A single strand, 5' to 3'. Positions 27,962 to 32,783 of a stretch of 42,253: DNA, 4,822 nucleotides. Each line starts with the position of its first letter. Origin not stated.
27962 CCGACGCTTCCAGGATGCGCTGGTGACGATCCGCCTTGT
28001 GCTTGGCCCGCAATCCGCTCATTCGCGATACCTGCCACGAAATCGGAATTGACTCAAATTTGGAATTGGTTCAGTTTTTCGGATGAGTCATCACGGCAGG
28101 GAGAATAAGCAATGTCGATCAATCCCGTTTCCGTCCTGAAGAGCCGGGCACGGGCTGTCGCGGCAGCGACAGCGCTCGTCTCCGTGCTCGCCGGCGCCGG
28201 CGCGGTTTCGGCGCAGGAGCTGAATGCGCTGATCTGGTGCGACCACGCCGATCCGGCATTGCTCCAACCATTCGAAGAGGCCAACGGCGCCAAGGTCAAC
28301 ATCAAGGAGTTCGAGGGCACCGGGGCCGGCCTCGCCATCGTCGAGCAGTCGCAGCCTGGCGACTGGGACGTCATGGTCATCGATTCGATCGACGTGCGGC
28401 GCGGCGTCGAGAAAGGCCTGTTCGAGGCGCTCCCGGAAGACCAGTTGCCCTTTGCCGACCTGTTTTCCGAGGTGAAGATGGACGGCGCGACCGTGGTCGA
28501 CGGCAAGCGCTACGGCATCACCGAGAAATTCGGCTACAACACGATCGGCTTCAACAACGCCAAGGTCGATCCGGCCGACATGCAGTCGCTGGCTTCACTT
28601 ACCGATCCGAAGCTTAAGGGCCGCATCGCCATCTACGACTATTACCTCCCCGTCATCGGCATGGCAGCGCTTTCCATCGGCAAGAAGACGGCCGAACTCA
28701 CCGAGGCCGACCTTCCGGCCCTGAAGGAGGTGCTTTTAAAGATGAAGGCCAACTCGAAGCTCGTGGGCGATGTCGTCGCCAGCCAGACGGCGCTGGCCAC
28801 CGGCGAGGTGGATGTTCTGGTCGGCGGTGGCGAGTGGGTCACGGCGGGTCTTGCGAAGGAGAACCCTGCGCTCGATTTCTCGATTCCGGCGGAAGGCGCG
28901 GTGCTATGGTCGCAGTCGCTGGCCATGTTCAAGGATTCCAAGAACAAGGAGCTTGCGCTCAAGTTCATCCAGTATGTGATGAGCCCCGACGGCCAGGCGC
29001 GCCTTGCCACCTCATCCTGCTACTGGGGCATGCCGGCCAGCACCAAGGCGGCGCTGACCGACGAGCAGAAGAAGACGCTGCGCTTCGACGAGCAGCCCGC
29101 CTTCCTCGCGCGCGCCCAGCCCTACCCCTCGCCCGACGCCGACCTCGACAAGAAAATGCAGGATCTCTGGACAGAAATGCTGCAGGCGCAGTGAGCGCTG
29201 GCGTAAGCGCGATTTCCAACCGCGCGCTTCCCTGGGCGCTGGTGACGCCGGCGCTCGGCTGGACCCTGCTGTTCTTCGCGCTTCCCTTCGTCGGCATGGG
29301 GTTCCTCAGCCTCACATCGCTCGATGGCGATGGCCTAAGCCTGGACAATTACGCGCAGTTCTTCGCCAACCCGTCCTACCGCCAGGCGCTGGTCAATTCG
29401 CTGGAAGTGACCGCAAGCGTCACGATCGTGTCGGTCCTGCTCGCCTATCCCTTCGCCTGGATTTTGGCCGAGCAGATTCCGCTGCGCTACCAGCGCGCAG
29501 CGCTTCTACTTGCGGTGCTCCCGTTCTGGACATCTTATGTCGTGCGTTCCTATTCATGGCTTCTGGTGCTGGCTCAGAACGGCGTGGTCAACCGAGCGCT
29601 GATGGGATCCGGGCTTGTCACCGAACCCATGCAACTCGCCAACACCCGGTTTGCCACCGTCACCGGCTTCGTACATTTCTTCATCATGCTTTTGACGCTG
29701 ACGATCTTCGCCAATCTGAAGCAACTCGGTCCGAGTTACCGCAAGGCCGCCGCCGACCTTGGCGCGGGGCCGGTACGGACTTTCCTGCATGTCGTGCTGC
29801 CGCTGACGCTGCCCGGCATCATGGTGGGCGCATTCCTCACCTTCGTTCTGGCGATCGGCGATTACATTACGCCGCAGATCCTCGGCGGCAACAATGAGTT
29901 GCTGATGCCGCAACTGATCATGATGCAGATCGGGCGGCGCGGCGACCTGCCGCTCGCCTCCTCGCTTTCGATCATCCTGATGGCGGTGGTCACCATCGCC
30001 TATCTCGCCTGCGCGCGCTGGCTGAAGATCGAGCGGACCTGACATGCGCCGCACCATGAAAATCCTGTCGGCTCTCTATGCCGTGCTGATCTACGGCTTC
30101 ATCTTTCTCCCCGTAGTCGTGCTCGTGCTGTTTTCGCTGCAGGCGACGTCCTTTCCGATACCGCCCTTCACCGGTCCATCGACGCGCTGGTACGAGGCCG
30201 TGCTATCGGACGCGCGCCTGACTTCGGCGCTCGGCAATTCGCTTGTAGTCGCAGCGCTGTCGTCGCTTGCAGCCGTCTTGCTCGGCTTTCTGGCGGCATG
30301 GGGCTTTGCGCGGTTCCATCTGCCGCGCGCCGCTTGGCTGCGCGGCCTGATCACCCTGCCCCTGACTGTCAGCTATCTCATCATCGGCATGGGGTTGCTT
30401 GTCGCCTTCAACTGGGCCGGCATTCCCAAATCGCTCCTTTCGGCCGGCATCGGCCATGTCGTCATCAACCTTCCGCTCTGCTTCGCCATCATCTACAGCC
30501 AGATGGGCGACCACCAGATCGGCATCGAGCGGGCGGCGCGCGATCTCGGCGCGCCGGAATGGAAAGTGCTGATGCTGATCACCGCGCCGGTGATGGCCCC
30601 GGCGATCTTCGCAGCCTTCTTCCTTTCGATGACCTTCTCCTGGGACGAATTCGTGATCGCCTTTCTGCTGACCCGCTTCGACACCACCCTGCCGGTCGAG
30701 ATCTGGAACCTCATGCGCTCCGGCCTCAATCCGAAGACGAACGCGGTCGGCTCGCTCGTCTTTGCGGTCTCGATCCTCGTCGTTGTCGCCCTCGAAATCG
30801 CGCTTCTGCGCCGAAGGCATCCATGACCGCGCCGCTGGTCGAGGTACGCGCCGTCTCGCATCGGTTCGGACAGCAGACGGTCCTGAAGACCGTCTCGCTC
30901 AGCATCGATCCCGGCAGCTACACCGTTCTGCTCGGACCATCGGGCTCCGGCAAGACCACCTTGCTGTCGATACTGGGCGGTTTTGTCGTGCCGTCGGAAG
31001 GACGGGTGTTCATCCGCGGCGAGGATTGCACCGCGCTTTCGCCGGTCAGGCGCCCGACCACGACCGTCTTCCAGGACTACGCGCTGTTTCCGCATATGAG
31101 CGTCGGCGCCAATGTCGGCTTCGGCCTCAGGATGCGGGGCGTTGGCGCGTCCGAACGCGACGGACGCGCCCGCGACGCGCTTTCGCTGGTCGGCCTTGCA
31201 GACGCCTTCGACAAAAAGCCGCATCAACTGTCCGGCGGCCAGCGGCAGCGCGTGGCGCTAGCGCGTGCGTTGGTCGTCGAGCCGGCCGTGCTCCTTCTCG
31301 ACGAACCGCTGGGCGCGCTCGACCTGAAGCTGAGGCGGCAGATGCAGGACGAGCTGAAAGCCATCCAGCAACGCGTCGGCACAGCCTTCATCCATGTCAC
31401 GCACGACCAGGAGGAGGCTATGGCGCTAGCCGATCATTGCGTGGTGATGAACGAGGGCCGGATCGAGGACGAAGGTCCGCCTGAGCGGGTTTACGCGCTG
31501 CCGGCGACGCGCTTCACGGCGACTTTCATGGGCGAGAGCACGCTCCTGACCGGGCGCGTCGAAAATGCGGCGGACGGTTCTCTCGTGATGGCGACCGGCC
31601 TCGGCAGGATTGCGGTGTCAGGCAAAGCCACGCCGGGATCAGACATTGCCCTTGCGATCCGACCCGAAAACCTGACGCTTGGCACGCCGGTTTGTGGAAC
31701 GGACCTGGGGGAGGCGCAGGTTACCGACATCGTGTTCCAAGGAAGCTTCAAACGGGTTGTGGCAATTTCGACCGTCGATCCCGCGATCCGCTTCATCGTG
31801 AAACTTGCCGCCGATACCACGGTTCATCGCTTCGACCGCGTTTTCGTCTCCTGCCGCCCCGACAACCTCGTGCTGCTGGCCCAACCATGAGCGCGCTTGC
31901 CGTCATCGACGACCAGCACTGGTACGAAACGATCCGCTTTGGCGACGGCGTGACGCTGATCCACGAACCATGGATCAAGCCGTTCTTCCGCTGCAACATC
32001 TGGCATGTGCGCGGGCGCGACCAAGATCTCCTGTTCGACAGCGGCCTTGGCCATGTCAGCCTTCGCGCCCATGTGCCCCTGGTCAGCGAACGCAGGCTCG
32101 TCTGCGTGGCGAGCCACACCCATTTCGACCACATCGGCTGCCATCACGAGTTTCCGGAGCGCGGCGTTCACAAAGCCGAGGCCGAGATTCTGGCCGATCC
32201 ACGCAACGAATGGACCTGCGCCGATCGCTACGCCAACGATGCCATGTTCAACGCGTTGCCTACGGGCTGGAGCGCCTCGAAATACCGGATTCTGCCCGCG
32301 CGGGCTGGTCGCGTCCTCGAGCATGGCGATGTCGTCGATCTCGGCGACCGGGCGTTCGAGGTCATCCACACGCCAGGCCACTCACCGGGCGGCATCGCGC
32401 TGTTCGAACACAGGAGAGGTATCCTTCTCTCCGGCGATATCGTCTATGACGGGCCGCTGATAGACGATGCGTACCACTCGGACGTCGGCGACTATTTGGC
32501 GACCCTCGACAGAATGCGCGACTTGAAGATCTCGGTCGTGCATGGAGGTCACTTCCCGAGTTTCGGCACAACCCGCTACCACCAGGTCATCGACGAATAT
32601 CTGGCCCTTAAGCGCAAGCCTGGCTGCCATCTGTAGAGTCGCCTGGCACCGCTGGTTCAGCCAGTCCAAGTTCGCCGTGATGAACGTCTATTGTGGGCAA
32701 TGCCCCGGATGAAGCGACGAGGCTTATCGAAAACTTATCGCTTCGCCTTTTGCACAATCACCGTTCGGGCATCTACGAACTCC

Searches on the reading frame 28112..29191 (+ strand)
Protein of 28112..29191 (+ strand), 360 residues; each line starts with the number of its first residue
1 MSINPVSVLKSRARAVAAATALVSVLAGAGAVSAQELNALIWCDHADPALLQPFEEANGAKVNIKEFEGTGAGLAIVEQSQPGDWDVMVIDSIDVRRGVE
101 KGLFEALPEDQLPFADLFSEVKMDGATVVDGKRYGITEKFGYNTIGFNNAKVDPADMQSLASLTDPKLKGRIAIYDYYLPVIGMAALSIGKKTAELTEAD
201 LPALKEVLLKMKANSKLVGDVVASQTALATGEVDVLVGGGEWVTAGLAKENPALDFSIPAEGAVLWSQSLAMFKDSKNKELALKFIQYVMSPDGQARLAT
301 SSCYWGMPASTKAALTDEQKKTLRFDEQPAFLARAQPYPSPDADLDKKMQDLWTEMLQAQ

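Call 79: search_protein_families(library=pfam, proteins=[window:28112-29191:+], max_evalue=0.00001)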
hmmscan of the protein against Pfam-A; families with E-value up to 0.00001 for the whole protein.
window:28112-29191:+ (360 aa): 4 families
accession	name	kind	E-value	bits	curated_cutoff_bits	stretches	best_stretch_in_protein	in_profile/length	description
PF13416.11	SBP_bac_8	-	9.7e-30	104.7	27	1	49-321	1-273/279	Bacterial extracellular solute-binding protein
PF13343.11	SBP_bac_6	-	1.5e-14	54.5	24.6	1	99-321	25-230/245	Bacterial extracellular solute-binding protein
PF01547.30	SBP_bac_1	-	3.2e-13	50.8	26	1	49-296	12-307/307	Bacterial extracellular solute-binding protein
PF13531.11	SBP_bac_11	-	4.3e-13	50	25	1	50-298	16-221/227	Bacterial extracellular solute-binding protein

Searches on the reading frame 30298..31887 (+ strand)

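Call 79: search_protein_families(library=pfam, proteins=[window:30298-31887:+], max_evalue=0.00001)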
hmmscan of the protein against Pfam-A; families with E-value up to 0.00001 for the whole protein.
window:30298-31887:+ (530 aa): 1 family
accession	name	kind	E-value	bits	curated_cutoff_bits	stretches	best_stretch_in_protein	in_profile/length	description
PF00005.33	ABC_tran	-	6.4e-34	117.9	25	1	196-338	1-136/137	ABC transporter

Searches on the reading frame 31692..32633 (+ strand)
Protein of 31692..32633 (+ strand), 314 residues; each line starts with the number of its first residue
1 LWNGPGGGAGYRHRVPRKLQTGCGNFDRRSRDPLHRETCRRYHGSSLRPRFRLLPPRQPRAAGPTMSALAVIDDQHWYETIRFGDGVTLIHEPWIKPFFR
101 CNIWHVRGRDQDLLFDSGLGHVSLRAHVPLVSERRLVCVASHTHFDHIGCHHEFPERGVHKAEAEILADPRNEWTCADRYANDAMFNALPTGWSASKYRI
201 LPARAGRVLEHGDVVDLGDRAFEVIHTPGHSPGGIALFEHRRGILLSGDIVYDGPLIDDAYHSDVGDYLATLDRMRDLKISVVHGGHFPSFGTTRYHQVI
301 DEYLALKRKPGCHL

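Call 79: search_protein_families(library=pfam, proteins=[window:31692-32633:+], max_evalue=0.00001)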
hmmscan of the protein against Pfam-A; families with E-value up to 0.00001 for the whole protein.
window:31692-32633:+ (314 aa): 1 family
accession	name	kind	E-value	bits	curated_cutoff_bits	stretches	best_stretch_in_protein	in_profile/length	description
PF00753.33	Lactamase_B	-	6.6e-20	72.3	22.7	1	99-287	4-196/196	Metallo-beta-lactamase superfamily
